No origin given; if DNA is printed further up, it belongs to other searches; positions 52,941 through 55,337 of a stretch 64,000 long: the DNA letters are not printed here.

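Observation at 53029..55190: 699-aa FAD/NADPH monooxygenase-like protein (NMO/FMO-type motifs) behind an AT-rich consensus promoter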

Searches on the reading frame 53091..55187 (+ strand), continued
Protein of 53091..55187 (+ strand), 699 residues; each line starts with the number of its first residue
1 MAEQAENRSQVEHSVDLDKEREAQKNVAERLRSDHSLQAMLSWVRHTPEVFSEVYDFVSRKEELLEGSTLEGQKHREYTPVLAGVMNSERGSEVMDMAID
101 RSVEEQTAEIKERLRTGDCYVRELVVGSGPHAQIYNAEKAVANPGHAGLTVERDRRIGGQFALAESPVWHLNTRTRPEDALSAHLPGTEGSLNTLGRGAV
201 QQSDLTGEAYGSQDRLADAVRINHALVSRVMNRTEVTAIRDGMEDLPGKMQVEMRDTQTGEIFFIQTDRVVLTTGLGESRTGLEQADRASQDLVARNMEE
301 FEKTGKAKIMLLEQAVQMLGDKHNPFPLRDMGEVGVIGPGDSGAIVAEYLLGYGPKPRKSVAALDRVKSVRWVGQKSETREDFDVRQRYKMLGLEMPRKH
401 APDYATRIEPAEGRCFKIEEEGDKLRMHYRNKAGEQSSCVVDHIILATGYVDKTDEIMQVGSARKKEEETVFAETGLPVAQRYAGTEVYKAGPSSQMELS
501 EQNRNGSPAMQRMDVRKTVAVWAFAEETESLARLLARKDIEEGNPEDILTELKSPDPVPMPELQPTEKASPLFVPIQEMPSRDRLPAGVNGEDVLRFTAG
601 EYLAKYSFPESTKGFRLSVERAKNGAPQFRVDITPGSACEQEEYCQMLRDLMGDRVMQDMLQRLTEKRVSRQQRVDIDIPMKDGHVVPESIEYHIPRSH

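Call 54: search_protein_families(library=pfam, proteins=[P0031, P0137, P0042, P0076, P0032], max_evalue=0.001)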
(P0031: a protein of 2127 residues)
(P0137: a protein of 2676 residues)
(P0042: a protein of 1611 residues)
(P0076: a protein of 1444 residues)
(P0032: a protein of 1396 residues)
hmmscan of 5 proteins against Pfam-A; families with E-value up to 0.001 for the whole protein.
P0031 (2127 aa): 1 family
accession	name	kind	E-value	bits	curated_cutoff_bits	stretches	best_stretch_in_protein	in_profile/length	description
PF02735.22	Ku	-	0.0004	20.8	25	0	1413-1460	47-93/190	Ku70/Ku80 beta-barrel domain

P0137 (2676 aa): 0 families

P0042 (1611 aa): 0 families

P0076 (1444 aa): 0 families

P0032 (1396 aa): 0 families
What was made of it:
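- Tried and rejected: Five very long relatives (1396-2676 aa) gave no informative Pfam domains (call 54).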

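Call 56: find_encoding_contigs(protein=P0153, flank=6000)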
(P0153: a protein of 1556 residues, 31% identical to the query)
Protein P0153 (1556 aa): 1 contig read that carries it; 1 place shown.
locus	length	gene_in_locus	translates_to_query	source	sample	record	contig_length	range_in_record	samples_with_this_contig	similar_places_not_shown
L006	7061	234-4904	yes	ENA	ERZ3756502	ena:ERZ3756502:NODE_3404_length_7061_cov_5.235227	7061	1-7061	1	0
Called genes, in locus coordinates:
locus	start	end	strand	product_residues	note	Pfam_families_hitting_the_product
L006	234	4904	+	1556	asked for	-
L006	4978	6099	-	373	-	PF00079:Serpin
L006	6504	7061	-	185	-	?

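Call 57: find_encoding_contigs(protein=P0154, flank=6000)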
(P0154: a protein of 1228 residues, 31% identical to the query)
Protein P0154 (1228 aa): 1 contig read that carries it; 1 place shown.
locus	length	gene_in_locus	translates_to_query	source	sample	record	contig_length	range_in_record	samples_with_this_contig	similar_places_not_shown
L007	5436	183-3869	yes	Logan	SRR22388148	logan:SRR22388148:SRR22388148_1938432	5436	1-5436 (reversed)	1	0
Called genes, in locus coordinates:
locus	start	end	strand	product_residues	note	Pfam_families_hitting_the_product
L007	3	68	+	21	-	?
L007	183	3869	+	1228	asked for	-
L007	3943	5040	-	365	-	PF00079:Serpin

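Call 62: fold_search(model_id=the predicted structure, library=pdb)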
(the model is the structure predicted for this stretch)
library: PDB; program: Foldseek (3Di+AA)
matches with E <= 10: 1523; with E <= 0.001: 653
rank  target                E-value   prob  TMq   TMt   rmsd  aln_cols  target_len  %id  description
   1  3ab1_B                2.3e-13  1.00  0.31  0.55   8.0       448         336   15  Crystal Structure of Ferredoxin NADP+ Oxidoreductase (released 2010-11-24)
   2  4b63                  5.6e-13  1.00  0.36  0.53   9.4       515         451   14  A. fumigatus ornithine hydroxylase (SidA) bound to NADP and ornithine (released 2012-10-03)
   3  4b67                  5.9e-13  1.00  0.37  0.53   9.2       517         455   14  A. fumigatus ornithine hydroxylase (SidA), re-oxidised state bound to NADP and ornithine (released 2012-10-03)
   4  8z12                  1.1e-12  1.00  0.33  0.51   9.0       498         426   15  Crystal structure of WT DiatB (released 2025-02-19)
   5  7jvk_D                1.2e-12  1.00  0.38  0.56   7.6       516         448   16  Structure of the M101A variant of the SidA ornithine hydroxylase with the FAD in the "out" conformation (released 2020-12-02)
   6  4b65                  1.3e-12  1.00  0.36  0.53   9.0       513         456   16  A. fumigatus ornithine hydroxylase (SidA), reduced state bound to NADP(H) (released 2012-10-03)
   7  5o8p_B                1.3e-12  1.00  0.35  0.53  10.1       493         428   11  The crystal structure of DfoA bound to FAD, the desferrioxamine biosynthetic pathway cadaverine monooxygenase from the (released 2018-06-27)
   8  7jvk_A                1.6e-12  1.00  0.38  0.55   8.7       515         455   14  Structure of the M101A variant of the SidA ornithine hydroxylase with the FAD in the "out" conformation (released 2020-12-02)
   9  6x0h_A                2.1e-12  1.00  0.36  0.52   9.2       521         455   13  Structure of oxidized SidA ornithine hydroxylase with the FAD in the "out" conformation (released 2020-08-05)
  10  4b69                  2.2e-12  1.00  0.37  0.54   9.2       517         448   14  A. fumigatus ornithine hydroxylase (SidA) bound to ornithine (released 2012-10-03)
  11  4b64                  2.3e-12  1.00  0.36  0.52   9.6       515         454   14  A. fumigatus ornithine hydroxylase (SidA) bound to NADP and Lysine (released 2012-10-03)
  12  6x0j_B                2.6e-12  1.00  0.36  0.52   9.5       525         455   14  Structure of reduced SidA ornithine hydroxylase with the FAD "in" and complexed with NADP and L-ornithine (released 2020-08-05)
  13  6gar_A                2.6e-12  1.00  0.30  0.51   8.2       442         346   15  Crystal structure of oxidised ferredoxin/flavodoxin NADP+ oxidoreductase 1 (FNR1) from Bacillus cereus (released 2018-09-05)
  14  3ab1_A                3.2e-12  1.00  0.33  0.62   6.5       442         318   15  Crystal Structure of Ferredoxin NADP+ Oxidoreductase (released 2010-11-24)
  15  4b68                  3.2e-12  1.00  0.36  0.52   9.5       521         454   15  A. fumigatus ornithine hydroxylase (SidA), re-oxidised state bound to NADP and Arg (released 2012-10-03)
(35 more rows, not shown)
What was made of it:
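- Foldseek lists SidA, DiatB, DfoA, SsDesB, KtzI and PvdA at E about 1e-12 (call 62). The top Foldseek hit is the TrxR-type FNR 3ab1 at 2.3e-13 (call 62).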

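Call 63: fold_search(model_id=the predicted structure, library=viral)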
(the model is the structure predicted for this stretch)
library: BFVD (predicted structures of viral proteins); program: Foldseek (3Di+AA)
matches with E <= 10: 861; with E <= 0.001: 3
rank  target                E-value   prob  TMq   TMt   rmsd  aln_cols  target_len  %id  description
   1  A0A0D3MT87            7.9e-11  1.00  0.24  0.48   9.6       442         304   12  Ribonucleotide diphosphate reductas alpha subunit [Lactococcus phage WRP3]
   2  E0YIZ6                4.3e-10  1.00  0.32  0.43  12.5       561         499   12  Putative ribonucleotide diphosphate reductase alpha subunit [Lactococcus phage 949]
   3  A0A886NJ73            7.1e-04  1.00  0.15  0.19  12.7       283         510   11  (no name in the UniProt tables at hand)
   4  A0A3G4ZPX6            1.5e-03  1.00  0.14  0.23   9.5       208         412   14  Putative FAD-dependent dehydrogenase [Terrestrivirus sp.]
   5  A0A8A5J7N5            1.5e-03  0.99  0.15  0.19  18.0       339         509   13  (no name in the UniProt tables at hand)
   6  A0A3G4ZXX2            4.3e-03  0.98  0.13  0.24  10.0       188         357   11  Monooxygenase, FAD-binding domain-containing protein [Edafosvirus sp.]
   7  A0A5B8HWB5            4.5e-03  0.98  0.13  0.21   9.7       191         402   13  Lycopene cyclase protein [Mimiviridae sp. ChoanoV1]
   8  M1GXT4                5.1e-03  0.91  0.14  0.23   8.8       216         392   13  (no name in the UniProt tables at hand)
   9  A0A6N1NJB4            5.3e-03  0.97  0.13  0.23   8.8       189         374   12  Monooxygenase [Tupanvirus soda lake]
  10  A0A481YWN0            7.4e-03  0.75  0.12  0.12  16.4       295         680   10  Glycosyl transferase [Marseillevirus LCMAC201]
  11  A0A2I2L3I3            1.3e-02  0.92  0.15  0.18  10.4       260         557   10  Glucose-methanol-choline oxidoreductase [Orpheovirus IHUMI-LCC2]
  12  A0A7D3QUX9            2.2e-02  0.84  0.13  0.15  12.7       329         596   10  Amine oxidase [Fadolivirus FV1/VV64]
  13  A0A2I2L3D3            2.5e-02  0.72  0.14  0.17  11.4       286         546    9  Glucose-methanol-choline oxidoreductase [Orpheovirus IHUMI-LCC2]
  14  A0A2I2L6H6            2.5e-02  0.72  0.14  0.17  14.5       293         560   10  Glucose-methanol-choline oxidoreductase [Orpheovirus IHUMI-LCC2]
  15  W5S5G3                3.8e-02  0.75  0.14  0.17  11.0       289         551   10  Oxidoreductase choline DHase [Pithovirus sibericum]
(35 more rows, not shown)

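Call 65: search_dna_similar(query=window:53091-55187:+, collection=phages, mode=protein, max_evalue=0.001)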
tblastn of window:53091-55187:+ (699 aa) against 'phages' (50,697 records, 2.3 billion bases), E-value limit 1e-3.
No match.

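Call 66: search_dna_similar(query=window:53091-55187:+, collection=plasmids, mode=protein, max_evalue=0.001)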
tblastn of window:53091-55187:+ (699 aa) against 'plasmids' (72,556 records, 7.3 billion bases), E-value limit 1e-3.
No match.

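Call 67: search_dna_similar(query=P0094, collection=plasmids, mode=protein, max_evalue=0.00001, max_rows=15)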
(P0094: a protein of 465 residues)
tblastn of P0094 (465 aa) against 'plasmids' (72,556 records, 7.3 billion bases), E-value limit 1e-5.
No match.

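Call 70: find_homologous_proteins(query=P0119, max_evalue=0.00001)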
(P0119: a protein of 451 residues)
Query P0119 (451 aa): 220 proteins with E <= 0.00001 among 8000 candidates; the best 120 are listed.
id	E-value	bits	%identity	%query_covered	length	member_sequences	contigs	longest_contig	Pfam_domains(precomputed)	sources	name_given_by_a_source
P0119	0.0e+0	1014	100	100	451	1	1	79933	-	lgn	-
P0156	8.2e-137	475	54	99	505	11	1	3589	-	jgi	jgi:hypothetical protein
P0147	8.4e-122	426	50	99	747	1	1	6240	PF07992.21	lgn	-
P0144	1.2e-120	422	52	93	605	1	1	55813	-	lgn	-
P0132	1.2e-119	419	48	99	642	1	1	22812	-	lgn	-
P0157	1.2e-118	415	51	98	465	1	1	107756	PF07992.21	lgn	-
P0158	6.4e-118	413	48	98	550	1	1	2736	-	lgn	-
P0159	6.8e-118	413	51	93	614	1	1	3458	-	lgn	-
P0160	1.1e-116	409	48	99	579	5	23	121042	PF07992.21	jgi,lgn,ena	jgi:hypothetical protein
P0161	5.7e-116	406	49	98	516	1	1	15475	PF07992.21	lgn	-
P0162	1.7e-115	405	49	98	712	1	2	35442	-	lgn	-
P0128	1.8e-115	405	49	99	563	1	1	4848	-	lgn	-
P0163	3.6e-115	404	50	99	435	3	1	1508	PF07992.21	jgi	jgi:hypothetical protein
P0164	4.3e-115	403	51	99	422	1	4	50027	-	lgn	-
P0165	6.8e-113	396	50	97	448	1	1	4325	PF01593.31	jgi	jgi:hypothetical protein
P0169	1.4e-108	382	48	98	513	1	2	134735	PF07992.21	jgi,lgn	jgi:hypothetical protein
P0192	1.4e-103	366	46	98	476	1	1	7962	PF13434.13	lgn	-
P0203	6.8e-102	360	46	98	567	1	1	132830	-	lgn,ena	-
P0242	2.9e-91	325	42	98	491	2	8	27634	PF13434.13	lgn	-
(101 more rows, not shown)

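Call 71: find_encoding_contigs(protein=P0160, flank=7000, max_places=3)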
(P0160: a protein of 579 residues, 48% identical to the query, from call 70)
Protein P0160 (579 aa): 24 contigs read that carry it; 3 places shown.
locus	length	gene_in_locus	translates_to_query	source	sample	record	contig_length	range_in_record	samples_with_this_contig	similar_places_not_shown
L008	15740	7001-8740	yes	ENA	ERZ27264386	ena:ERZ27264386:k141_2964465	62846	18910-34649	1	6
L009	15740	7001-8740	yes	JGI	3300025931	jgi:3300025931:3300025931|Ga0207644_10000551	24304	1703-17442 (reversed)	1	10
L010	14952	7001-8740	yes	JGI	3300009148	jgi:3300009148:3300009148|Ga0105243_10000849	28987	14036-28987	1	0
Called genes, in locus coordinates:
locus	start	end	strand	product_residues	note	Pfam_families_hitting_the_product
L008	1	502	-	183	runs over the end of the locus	PF07885:Ion_trans_2, PF00520:Ion_trans (weak)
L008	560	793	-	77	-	-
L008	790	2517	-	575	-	PF05731:TROVE, PF25045:vWA_Ro60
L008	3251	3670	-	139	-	PF01844:HNH (weak)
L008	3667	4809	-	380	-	-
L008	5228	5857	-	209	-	-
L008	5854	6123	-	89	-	-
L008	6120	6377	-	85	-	PF19575:HTH_58 (weak)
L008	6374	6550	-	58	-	-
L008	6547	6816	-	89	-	-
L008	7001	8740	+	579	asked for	PF07992:Pyr_redox_2 (faint)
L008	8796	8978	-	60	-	-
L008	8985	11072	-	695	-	-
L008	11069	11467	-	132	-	-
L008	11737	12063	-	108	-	-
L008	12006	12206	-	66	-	-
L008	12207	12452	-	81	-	-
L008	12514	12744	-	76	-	-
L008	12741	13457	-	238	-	PF02861:Clp_N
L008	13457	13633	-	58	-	-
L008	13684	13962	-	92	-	-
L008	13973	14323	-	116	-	-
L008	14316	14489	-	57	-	-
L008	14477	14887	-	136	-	PF10686:YAcAr (weak)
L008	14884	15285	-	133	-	-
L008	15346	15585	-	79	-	-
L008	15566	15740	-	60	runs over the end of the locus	-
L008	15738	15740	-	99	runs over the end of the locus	-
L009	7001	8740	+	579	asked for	PF07992:Pyr_redox_2 (faint)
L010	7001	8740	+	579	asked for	PF07992:Pyr_redox_2 (faint)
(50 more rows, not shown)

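Call 72: find_encoding_contigs(protein=P0169, flank=7000, max_places=2)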
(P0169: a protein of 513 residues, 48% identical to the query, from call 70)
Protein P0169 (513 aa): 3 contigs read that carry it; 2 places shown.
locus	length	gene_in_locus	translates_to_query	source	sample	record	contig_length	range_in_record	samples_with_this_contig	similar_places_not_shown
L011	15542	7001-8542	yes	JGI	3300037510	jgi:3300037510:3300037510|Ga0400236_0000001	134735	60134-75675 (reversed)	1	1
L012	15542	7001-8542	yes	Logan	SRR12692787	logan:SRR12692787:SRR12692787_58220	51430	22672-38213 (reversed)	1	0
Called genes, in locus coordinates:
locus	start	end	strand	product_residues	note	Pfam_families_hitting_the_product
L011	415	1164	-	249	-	-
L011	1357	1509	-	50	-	-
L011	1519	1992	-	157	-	-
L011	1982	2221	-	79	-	-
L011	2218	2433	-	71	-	-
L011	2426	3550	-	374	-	PF00004:AAA (weak)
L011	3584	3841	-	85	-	-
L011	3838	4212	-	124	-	-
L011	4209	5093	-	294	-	-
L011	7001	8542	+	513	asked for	PF07992:Pyr_redox_2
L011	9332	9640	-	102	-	-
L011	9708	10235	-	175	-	PF18907:DUF5662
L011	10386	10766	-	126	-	-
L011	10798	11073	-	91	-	-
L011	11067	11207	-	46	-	-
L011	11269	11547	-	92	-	-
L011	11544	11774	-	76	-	-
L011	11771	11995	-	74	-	-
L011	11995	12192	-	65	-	-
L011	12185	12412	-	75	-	-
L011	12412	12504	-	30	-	-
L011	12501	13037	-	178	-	-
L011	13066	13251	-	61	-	-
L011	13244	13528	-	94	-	-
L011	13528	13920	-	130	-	PF02861:Clp_N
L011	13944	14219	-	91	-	-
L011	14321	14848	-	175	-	-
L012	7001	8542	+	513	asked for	PF07992:Pyr_redox_2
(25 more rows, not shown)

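Call 73: find_encoding_contigs(protein=P0203, flank=7000, max_places=2)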
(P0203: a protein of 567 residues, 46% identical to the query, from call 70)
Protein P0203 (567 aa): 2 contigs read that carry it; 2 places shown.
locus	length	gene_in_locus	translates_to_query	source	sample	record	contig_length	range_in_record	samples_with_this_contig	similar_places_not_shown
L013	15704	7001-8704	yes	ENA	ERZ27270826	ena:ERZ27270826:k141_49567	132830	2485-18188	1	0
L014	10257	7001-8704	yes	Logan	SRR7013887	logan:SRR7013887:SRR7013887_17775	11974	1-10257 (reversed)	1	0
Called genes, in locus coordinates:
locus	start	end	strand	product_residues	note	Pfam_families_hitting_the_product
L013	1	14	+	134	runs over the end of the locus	PF26948:DUF8296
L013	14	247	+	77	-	-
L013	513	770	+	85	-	-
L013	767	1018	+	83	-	-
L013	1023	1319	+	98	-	-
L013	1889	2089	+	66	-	-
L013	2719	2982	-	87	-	-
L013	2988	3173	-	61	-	-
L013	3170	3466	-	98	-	-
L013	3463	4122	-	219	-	-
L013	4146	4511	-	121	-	-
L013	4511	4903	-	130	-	-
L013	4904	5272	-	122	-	-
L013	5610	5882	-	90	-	-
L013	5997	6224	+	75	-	-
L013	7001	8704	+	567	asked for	-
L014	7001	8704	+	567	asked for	-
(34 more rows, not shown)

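Call 74: search_dna_similar(query=P0160, collection=phages, mode=protein, max_evalue=0.001, max_rows=25)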
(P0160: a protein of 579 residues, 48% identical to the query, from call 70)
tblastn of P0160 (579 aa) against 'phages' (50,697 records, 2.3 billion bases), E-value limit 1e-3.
No match.
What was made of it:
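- Tried and rejected: Cultured phage and plasmid collections. tblastn of the query against cultured phages and plasmids, of a short relative (P0160) against phages, and of another (P0094) against plasmids found no match (calls 65-67, 74).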

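Call 77: find_related_loci(query=A7, collection=viral_contigs, flank=8000)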
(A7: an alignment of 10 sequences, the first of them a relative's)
Query A7 (451 aa) in viral_contigs; peptide patterns used: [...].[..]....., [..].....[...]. (x = any residue, [..] = any of these).
95 stretches matched a pattern; 9 encode a relative of the query (tblastn E <= 1e-3); 9 distinct loci.
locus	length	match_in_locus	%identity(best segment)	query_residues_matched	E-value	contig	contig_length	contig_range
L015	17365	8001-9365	48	3-451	9e-123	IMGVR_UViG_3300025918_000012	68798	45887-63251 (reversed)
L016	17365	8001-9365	48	3-451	9e-123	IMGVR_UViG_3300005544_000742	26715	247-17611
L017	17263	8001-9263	48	2-443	8e-118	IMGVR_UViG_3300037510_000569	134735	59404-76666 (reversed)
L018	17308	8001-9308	46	2-451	7e-114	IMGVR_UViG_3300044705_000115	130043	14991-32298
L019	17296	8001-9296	48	1-446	2e-109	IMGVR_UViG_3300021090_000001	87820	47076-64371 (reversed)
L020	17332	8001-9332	37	7-448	3e-75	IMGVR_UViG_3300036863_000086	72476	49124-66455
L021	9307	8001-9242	39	24-450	9e-67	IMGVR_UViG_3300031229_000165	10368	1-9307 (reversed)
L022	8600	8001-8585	52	24-233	1e-53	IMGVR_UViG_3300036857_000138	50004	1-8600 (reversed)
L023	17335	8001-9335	45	2-444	4e-105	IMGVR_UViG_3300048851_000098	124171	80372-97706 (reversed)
